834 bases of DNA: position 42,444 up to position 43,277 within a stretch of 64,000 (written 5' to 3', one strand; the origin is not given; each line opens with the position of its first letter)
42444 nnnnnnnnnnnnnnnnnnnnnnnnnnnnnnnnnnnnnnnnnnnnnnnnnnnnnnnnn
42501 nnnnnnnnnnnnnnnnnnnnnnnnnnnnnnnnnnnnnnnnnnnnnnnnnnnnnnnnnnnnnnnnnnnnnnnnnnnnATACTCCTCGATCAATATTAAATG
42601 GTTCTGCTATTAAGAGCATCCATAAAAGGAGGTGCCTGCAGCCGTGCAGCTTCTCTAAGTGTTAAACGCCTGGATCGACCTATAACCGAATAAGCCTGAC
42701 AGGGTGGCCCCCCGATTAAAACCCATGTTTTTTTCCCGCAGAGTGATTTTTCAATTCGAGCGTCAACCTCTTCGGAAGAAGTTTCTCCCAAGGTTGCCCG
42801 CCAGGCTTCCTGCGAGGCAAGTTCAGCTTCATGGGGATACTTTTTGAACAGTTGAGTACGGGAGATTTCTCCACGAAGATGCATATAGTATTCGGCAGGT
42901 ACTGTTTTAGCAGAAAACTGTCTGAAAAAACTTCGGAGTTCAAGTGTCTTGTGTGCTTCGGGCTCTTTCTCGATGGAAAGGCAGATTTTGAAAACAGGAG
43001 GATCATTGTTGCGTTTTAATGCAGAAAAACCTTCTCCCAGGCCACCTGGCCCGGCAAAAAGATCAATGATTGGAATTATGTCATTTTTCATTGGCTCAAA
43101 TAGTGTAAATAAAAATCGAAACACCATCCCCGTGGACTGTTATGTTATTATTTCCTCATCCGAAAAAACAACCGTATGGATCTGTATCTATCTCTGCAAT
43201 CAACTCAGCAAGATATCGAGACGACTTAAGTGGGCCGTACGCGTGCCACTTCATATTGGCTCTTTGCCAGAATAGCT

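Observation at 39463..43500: Operon of DUF3024, a gutted C5-methyltransferase, and a SauUSI-architecture PLD nuclease/helicase/DUF3427 enzyme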

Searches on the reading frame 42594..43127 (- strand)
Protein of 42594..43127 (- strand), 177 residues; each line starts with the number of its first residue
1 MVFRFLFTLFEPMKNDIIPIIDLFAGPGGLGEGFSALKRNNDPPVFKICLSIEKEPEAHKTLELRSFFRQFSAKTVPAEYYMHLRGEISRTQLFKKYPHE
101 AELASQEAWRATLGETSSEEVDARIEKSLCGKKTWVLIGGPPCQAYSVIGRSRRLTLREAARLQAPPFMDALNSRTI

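Call 3: search_protein_families(library=pfam, proteins=[window:42594-43127:-], max_evalue=0.01)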
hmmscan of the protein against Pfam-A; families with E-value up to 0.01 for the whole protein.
window:42594-43127:- (177 aa): 1 family
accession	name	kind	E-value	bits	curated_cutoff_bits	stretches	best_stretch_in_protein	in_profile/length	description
PF00145.23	DNA_methylase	-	5.4e-11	42.9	22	2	20-64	3-40/324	C-5 cytosine-specific DNA methylase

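Call 4: search_protein_families(library=padloc, proteins=[window:42594-43127:-], max_evalue=0.01)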
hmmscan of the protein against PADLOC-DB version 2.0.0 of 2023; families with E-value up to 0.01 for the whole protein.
window:42594-43127:- (177 aa): 27 families (the best 25 are shown)
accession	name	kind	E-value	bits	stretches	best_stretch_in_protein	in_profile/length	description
PDLC02649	DrmMII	-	8e-27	92.2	1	19-154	6-136/422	DrmMII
PDLC03232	MTase_II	-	6.1e-14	49.7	1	19-154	5-153/465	Type II methyltransferase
PDLC03378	MTase_II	-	4.8e-12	43.8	2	19-63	4-41/344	Type II methyltransferase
PDLC03234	MTase_II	-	1.2e-11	42.5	1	19-153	6-92/375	Type II methyltransferase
PDLC03272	MTase_II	-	4.4e-10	37.3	1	11-151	68-153/407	Type II methyltransferase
PDLC02656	DrmMII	-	4.5e-10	36.9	1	20-154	7-97/491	DrmMII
PDLC00033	DruM2|DruM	-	7.4e-09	33.3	1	16-154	20-112/368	DNA cytosine methylase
PDLC03326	MTase_II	-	3.1e-08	31.2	1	130-155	71-95/412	Type II methyltransferase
PDLC02648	DrmMII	-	1.1e-06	25.7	1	120-153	84-117/468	DrmMII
PDLC03225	MTase_II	-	3.1e-06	24.2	0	132-160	84-112/615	Type II methyltransferase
PDLC02652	DrmMII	-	4e-06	24.8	1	110-154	49-91/212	DrmMII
PDLC03231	MTase_II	-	4.5e-06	23.7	1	114-160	59-103/488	Type II methyltransferase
PDLC02650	DrmMII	-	8.9e-06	22.8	1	122-153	71-103/435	DrmMII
PDLC00030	DruM2|DruM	-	1.2e-05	22.6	1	111-152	61-102/380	DNA cytosine methylase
PDLC03237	MTase_II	-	2.3e-05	20.5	1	118-151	852-885/1036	Type II methyltransferase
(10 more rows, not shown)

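Call 7: find_homologous_proteins(query=window:42594-43127:-, max_evalue=0.001)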
Query window:42594-43127:- (177 aa): 1526 proteins with E <= 0.001 among 1708 candidates; the best 120 are listed.
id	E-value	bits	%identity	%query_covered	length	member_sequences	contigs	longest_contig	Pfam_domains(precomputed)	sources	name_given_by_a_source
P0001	6.9e-55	203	65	80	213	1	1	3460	PF00145.24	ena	-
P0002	5.0e-53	197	67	77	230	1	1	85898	PF00145.24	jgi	jgi:DNA (cytosine-5)-methyltransferase 1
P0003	4.4e-52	194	54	92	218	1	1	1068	PF00145.24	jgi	jgi:DNA (cytosine-5)-methyltransferase 1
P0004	4.8e-51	191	67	77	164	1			PF00145.24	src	-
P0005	1.6e-50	189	61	81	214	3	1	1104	PF00145.24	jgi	-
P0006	4.0e-49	184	62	80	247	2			PF00145.24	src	-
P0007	4.8e-49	184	60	81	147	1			PF00145.24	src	-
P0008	9.8e-49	183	62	77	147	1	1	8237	PF00145.24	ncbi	ncbi:MAG: DNA cytosine methyltransferase, partial [Verrucomicrobiota bacterium]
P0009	1.5e-48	183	62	79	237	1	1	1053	PF00145.24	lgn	-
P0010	1.8e-48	182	64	78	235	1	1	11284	PF00145.24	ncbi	-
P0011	1.9e-48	182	63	77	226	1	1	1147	PF00145.24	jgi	jgi:DNA (cytosine-5)-methyltransferase 1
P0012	2.3e-48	182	63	79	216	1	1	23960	PF00145.24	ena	-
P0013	2.9e-48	182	63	77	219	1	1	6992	PF00145.24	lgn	-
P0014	6.8e-48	181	61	81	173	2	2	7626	PF00145.24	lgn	-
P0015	7.2e-48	180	62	77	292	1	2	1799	PF00145.24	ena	-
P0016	1.1e-47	180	62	79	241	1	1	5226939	PF00145.24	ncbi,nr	ncbi:MAG: DNA cytosine methyltransferase [Deltaproteobacteria bacterium]|nr:DNA cytosine methyltrans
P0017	2.1e-47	179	59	79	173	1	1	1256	PF00145.24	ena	-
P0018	2.7e-47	179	59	80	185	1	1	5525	PF00145.24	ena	-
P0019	3.6e-47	178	63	77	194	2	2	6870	PF00145.24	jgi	-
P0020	3.7e-47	178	57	84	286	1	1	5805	PF00145.24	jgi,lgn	jgi:DNA (cytosine-5)-methyltransferase 1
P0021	4.3e-47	178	59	80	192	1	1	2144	PF00145.24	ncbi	ncbi:DNA cytosine methyltransferase, partial [Deltaproteobacteria bacterium TL4]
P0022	5.0e-47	178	62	77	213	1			PF00145.24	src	-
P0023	5.6e-47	178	63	77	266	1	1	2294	PF00145.24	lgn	-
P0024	5.8e-47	177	59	85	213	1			PF00145.24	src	-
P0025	7.3e-47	177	61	79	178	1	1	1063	PF00145.24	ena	-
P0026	7.6e-47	177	61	77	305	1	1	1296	PF00145.24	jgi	jgi:DNA (cytosine-5)-methyltransferase 1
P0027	9.7e-47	177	59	79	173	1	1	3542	PF00145.24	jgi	jgi:DNA (cytosine-5)-methyltransferase 1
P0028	1.0e-46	177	62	79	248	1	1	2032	PF00145.24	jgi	jgi:DNA (cytosine-5)-methyltransferase 1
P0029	1.6e-46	176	61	77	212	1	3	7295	PF00145.24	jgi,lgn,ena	jgi:DNA (cytosine-5)-methyltransferase 1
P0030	2.1e-46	176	62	77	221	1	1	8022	PF00145.24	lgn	-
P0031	2.3e-46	176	57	79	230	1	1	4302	PF00145.24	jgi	jgi:DNA (cytosine-5)-methyltransferase 1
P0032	2.7e-46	175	60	77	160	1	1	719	PF00145.24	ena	-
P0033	2.7e-46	175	62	77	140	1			PF00145.24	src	-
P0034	3.6e-46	175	60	80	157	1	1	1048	PF00145.24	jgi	jgi:DNA (cytosine-5)-methyltransferase 1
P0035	3.8e-46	175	60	77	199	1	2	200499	PF00145.24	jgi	jgi:DNA (cytosine-5)-methyltransferase 1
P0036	5.6e-46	174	61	77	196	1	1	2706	PF00145.24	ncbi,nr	ncbi:MAG: DNA cytosine methyltransferase, partial [Syntrophales bacterium]|nr:DNA cytosine methyltra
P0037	5.9e-46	174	61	78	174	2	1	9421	PF00145.24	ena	-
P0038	6.9e-46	174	62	77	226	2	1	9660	PF00145.24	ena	-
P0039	7.1e-46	174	60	79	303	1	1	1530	PF00145.24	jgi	jgi:DNA (cytosine-5)-methyltransferase 1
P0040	8.6e-46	174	55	85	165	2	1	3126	PF00145.24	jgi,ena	jgi:DNA (cytosine-5)-methyltransferase 1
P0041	1.0e-45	173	59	79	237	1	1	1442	PF00145.24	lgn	-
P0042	1.2e-45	173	60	77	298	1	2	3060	PF00145.24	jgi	jgi:DNA (cytosine-5)-methyltransferase 1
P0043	1.2e-45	173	60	77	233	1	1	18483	PF00145.24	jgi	jgi:DNA (cytosine-5)-methyltransferase 1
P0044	1.4e-45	173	58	82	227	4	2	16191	PF00145.24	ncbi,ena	-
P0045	1.7e-45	173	58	77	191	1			PF00145.24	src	-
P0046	2.0e-45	172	62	80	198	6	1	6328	PF00145.24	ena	-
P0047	2.1e-45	172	62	79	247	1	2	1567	PF00145.24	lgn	-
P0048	2.7e-45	172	61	80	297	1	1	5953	PF00145.24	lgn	-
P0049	3.1e-45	172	61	78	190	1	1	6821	PF00145.24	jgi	-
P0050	3.5e-45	172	58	79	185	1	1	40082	PF00145.24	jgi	-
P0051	3.7e-45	172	56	78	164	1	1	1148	PF00145.24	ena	-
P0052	4.6e-45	171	58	79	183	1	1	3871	PF00145.24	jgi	jgi:DNA (cytosine-5)-methyltransferase 1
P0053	4.7e-45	171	56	81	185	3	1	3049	PF00145.24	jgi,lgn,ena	-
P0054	5.9e-45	171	56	80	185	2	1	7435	PF00145.24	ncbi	ncbi:MAG: DNA cytosine methyltransferase [Planctomycetaceae bacterium]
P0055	6.7e-45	171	56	82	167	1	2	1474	PF00145.24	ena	-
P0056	7.8e-45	171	61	77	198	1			PF00145.24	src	-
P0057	1.2e-44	170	61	73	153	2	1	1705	PF00145.24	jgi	jgi:DNA (cytosine-5)-methyltransferase 1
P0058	1.2e-44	170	58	80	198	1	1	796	PF00145.24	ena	-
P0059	1.3e-44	170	60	77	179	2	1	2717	PF00145.24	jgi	jgi:DNA (cytosine-5)-methyltransferase 1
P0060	1.3e-44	170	63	77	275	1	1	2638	PF00145.24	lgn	-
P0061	1.4e-44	170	56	78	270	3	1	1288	PF00145.24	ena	-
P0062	1.5e-44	170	60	77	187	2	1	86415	PF00145.24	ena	-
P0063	2.0e-44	169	59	77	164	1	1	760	PF00145.24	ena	-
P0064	2.5e-44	169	59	77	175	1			PF00145.24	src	-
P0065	2.8e-44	169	61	79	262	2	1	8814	PF00145.24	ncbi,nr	ncbi:MAG: DNA cytosine methyltransferase, partial [Desulfobulbus sp.]|nr:DNA cytosine methyltransfer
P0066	3.6e-44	168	61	77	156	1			PF00145.24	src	-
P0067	3.8e-44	168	64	77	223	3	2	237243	PF00145.24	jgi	jgi:DNA (cytosine-5)-methyltransferase 1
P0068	4.0e-44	168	61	81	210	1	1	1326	PF00145.24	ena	-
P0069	4.2e-44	168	55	82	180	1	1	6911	PF00145.24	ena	-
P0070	4.3e-44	168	60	80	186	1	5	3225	PF00145.24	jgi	jgi:DNA (cytosine-5)-methyltransferase 1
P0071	4.5e-44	168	62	77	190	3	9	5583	PF00145.24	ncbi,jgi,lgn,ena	-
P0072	4.6e-44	168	60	77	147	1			PF00145.24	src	-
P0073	4.6e-44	168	60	81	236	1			PF00145.24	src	-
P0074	5.6e-44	168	58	79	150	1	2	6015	PF00145.24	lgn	-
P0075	8.0e-44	167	59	77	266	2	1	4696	PF00145.24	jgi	-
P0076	9.0e-44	167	57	76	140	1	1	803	PF00145.24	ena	-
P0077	9.8e-44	167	61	77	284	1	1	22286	PF00145.24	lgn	-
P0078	1.2e-43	167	57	77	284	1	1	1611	PF00145.24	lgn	-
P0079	1.3e-43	167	64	77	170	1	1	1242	PF00145.24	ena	-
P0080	1.3e-43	167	61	77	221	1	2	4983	PF00145.24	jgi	jgi:DNA (cytosine-5)-methyltransferase 1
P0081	1.5e-43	166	57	79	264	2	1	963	PF00145.24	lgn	-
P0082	1.6e-43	166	58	77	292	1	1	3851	PF00145.24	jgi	jgi:DNA (cytosine-5)-methyltransferase 1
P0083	1.7e-43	166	56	77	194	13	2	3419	PF00145.24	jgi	jgi:DNA (cytosine-5)-methyltransferase 1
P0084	1.8e-43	166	61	78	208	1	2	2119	PF00145.24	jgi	jgi:DNA (cytosine-5)-methyltransferase 1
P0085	1.9e-43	166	59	77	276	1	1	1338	PF00145.24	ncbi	-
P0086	1.9e-43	166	60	81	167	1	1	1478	PF00145.24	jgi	jgi:DNA (cytosine-5)-methyltransferase 1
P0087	2.3e-43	166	58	80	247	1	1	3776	PF00145.24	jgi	jgi:DNA (cytosine-5)-methyltransferase 1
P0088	2.4e-43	166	57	78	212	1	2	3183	PF00145.24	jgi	jgi:site-specific DNA-cytosine methylase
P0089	2.7e-43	166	56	80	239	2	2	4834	PF00145.24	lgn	-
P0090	3.0e-43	165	55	81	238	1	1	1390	PF00145.24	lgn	-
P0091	3.2e-43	165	60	77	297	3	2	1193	PF00145.24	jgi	-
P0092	3.8e-43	165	54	80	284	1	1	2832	PF00145.24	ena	-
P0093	4.0e-43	165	56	79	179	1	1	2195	PF00145.24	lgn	-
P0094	4.0e-43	165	56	80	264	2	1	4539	PF00145.24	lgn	-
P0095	4.0e-43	165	58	77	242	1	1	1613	PF00145.24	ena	-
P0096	4.4e-43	165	60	79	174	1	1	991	PF00145.24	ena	-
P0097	4.5e-43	165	54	82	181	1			PF00145.24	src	-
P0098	5.4e-43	165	59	77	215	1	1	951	PF00145.24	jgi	jgi:DNA (cytosine-5)-methyltransferase 1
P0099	5.9e-43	164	58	77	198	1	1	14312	PF00145.24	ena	-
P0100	6.3e-43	164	58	77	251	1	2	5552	PF00145.24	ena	-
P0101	6.3e-43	164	59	77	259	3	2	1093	PF00145.24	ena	-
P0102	6.7e-43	164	59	80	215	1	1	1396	PF00145.24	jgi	-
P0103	6.8e-43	164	57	77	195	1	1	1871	PF00145.24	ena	-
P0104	7.2e-43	164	56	80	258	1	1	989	PF00145.24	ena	-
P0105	7.3e-43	164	60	75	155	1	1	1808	PF00145.24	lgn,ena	-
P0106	7.5e-43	164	56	85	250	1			PF00145.24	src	-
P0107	7.9e-43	164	58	77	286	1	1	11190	PF00145.24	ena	-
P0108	8.5e-43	164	57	80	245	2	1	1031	PF00145.24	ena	-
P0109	8.5e-43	164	60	77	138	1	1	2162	PF00145.24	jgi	-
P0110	8.8e-43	164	57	77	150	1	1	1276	PF00145.24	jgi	jgi:DNA (cytosine-5)-methyltransferase 1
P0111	1.0e-42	164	59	76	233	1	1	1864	PF00145.24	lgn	-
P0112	1.0e-42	164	57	80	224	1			PF00145.24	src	-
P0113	1.2e-42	163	59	76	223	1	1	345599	PF00145.24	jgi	jgi:DNA (cytosine-5)-methyltransferase 1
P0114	1.3e-42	163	57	80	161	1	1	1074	PF00145.24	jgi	jgi:DNA (cytosine-5)-methyltransferase 1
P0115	1.3e-42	163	55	80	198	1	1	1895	PF00145.24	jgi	jgi:DNA (cytosine-5)-methyltransferase 1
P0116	1.4e-42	163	57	77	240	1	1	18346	PF00145.24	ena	-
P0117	2.2e-42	163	56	77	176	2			PF00145.24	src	-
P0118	2.3e-42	162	56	77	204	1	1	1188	PF00145.24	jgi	jgi:DNA (cytosine-5)-methyltransferase 1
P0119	2.4e-42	162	58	77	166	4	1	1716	PF00145.24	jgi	jgi:DNA (cytosine-5)-methyltransferase 1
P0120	2.4e-42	162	58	77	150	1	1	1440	PF00145.24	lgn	-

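Call 10: find_encoding_contigs(protein=P0002, flank=8000, max_places=3)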
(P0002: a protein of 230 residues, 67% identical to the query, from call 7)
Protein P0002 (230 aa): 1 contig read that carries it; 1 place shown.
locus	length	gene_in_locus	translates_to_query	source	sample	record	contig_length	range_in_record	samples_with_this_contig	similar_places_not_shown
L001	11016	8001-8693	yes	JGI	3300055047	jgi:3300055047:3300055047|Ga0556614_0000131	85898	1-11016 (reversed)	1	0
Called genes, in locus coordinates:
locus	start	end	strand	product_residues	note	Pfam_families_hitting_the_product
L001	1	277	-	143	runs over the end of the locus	-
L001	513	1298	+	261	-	PF00106:adh_short, PF08659:KR, PF23441:SDR (faint), PF13561:adh_short_C2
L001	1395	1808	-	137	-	-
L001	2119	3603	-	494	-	PF25062:ARM_TT21_N (faint), PF13174:TPR_6 (faint), PF13424:TPR_12, PF00515:TPR_1 (weak), PF07719:TPR_2 (weak), PF13181:TPR_8 (weak), PF00515:TPR_1 (weak), PF13414:TPR_11 (weak), +13 more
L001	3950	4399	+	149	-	PF04191:PEMT, PF04140:ICMT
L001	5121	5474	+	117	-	PF05973:Gp49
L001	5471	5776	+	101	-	PF13744:HTH_37 (weak), PF12844:HTH_19 (weak), PF13560:HTH_31 (weak), PF01381:HTH_3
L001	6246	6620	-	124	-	PF04480:DUF559, PF18741:MTES_1575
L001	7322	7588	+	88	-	-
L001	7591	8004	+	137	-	PF03852:Vsr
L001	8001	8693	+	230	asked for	PF00145:DNA_methylase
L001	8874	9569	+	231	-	PF00145:DNA_methylase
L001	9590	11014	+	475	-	?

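Call 11: find_encoding_contigs(protein=P0016, flank=8000, max_places=3)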
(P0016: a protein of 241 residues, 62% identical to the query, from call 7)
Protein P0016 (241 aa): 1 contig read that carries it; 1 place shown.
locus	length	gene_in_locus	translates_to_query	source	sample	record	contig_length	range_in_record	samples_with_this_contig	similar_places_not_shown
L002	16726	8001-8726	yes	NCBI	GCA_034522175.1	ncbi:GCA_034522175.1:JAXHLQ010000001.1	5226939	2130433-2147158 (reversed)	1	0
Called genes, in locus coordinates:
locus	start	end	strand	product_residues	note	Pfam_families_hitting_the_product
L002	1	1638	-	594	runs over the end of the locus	PF00753:Lactamase_B, PF12706:Lactamase_B_2 (faint), PF14863:Alkyl_sulf_dimr, PF14864:Alkyl_sulf_C (faint)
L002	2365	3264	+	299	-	PF04389:Peptidase_M28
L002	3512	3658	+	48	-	-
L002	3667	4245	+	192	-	PF06414:Zeta_toxin, PF13671:AAA_33 (weak)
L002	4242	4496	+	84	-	-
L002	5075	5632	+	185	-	PF10543:ORF6N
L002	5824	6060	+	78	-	PF04014:MazE_antitoxin (weak)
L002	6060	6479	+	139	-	PF01850:PIN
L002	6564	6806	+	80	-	PF20008:DUF6429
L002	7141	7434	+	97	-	PF15731:MqsA_antitoxin (weak), PF01381:HTH_3, PF12844:HTH_19 (weak)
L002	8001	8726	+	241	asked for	PF00145:DNA_methylase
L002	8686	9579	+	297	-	PF00145:DNA_methylase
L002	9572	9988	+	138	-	PF03852:Vsr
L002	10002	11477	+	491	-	PF02518:HATPase_c (weak), PF13589:HATPase_c_3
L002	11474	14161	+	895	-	PF10593:Z1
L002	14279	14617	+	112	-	PF14390:DUF4420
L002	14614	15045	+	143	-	PF14390:DUF4420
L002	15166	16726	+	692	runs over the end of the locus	PF22879:AIPR_N, PF10592:AIPR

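Call 32: search_protein_families(library=ncbifam, proteins=[window:42594-43127:-], max_evalue=0.001)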
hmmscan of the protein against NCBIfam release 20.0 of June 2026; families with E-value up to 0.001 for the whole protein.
window:42594-43127:- (177 aa): 1 family
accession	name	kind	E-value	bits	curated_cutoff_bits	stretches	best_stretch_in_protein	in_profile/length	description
TIGR00675.1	dcm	superfamily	4.3e-09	36.4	100.65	0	20-65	1-40/329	DNA (cytosine-5-)-methyltransferase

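Call 46: find_encoding_contigs(protein=P0067, flank=6000, max_places=2)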
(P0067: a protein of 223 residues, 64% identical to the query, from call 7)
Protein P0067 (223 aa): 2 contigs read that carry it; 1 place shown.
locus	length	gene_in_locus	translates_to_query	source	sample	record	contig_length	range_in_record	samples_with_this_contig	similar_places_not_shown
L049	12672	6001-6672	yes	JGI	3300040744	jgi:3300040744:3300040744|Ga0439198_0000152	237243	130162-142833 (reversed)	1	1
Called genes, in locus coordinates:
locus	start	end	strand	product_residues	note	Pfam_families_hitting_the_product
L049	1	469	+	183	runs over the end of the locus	-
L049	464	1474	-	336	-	PF01636:APH, PF01633:Choline_kinase (weak)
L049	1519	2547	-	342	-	PF04055:Radical_SAM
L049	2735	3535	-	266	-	PF01209:Ubie_methyltran, PF13489:Methyltransf_23, PF13649:Methyltransf_25, PF13847:Methyltransf_31, PF08241:Methyltransf_11, PF08242:Methyltransf_12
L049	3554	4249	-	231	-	PF01872:RibD_C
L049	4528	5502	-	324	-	PF18962:Por_Secre_tail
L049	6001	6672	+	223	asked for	PF00145:DNA_methylase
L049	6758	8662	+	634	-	PF09848:SLFN-g3_helicase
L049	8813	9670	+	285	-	PF10592:AIPR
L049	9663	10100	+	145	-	PF03852:Vsr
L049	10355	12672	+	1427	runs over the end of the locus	PF13191:AAA_16 (weak), PF13424:TPR_12, PF17874:TPR_MalT, PF00515:TPR_1 (weak), PF00158:Sigma54_activat, PF14532:Sigma54_activ_2, PF25601:AAA_lid_14, PF02954:HTH_8, +13 more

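Call 47: find_encoding_contigs(protein=P0113, flank=6000, max_places=2)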
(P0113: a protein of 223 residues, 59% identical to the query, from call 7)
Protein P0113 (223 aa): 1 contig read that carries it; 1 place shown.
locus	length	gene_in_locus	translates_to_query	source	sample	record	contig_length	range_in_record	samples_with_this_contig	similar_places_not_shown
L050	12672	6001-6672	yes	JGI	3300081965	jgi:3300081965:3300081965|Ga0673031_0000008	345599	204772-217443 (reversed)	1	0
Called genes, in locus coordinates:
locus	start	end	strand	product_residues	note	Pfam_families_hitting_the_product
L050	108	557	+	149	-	-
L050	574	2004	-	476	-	PF08811:DUF1800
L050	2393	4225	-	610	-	-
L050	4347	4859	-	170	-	PF11396:PepSY_like (faint), PF03413:PepSY (faint)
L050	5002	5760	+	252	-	PF00106:adh_short, PF01370:Epimerase (weak), PF08659:KR, PF13561:adh_short_C2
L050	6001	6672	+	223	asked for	PF00145:DNA_methylase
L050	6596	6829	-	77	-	-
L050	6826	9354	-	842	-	PF24807:WD40_CDC20-Fz, PF23381:Beta-prop_IFT122_1st, PF25174:Beta-prop_THOC3, PF25175:Beta-prop_WDR5, PF25173:Beta-prop_WDR3_1st, PF23381:Beta-prop_IFT122_1st, PF24814:WD40_Prp19, PF25172:Beta-prop_WDR3_2nd, +20 more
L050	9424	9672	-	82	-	-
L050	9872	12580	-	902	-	PF00069:Pkinase, PF07714:PK_Tyr_Ser-Thr, PF03781:FGE-sulfatase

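Call 50: find_encoding_contigs(protein=P0003, flank=3000, max_places=3)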
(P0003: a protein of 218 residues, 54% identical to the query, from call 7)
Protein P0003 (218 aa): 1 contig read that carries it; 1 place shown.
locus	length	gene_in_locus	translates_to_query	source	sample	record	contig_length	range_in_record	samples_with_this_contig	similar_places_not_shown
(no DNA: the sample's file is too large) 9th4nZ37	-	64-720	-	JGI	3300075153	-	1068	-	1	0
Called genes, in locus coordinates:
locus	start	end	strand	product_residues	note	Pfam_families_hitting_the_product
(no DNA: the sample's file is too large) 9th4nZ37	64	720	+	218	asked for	PF00145:DNA_methylase (faint)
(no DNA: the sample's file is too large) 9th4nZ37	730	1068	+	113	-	?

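Call 52: find_related_loci(query=P0003, collection=metagenome_contigs, flank=5000)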
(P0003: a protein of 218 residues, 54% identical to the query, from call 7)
Query P0003 (218 aa) in metagenome_contigs; peptide patterns used: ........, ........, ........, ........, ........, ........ (x = any residue, [..] = any of these).
600 stretches matched a pattern (row limit reached: there are more); 561 encode a relative of the query (tblastn E <= 1e-3); the best 80 are kept; 80 distinct loci.
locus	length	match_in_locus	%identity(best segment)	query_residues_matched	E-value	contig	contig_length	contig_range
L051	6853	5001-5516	57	17-187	2e-62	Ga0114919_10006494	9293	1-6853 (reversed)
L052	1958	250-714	63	31-187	5e-63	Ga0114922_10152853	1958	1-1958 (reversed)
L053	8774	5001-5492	61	22-187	1e-61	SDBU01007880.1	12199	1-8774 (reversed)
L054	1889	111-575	65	31-187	3e-62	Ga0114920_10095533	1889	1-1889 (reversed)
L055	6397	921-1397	60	25-187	2e-59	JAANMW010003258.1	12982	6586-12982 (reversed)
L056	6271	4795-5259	64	31-187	2e-59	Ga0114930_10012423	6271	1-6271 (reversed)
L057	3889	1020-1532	58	15-187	2e-59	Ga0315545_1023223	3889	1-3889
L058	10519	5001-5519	53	17-192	1e-57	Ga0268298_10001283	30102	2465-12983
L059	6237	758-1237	56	30-192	2e-57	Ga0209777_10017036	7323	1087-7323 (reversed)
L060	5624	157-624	57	31-187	1e-56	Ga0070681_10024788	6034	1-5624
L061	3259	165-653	58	27-192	3e-56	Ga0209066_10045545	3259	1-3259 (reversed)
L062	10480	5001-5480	60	26-187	2e-56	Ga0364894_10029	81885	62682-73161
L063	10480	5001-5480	60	26-187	2e-56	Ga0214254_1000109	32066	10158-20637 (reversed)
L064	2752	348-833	58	27-187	2e-56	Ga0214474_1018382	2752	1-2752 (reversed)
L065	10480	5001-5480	57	30-192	2e-56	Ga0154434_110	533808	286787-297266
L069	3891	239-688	60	23-169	7e-54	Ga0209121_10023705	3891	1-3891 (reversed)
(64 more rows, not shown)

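Call 63: search_protein_families(library=pfam, proteins=[L062:5013-6570:+], max_evalue=0.01)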
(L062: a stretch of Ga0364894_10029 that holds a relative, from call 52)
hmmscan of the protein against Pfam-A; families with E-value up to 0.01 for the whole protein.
L062:5013-6570:+ (519 aa): 1 family
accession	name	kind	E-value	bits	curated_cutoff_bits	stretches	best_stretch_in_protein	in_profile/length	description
PF00145.23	DNA_methylase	-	2e-42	146.2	22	2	243-511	141-320/324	C-5 cytosine-specific DNA methylase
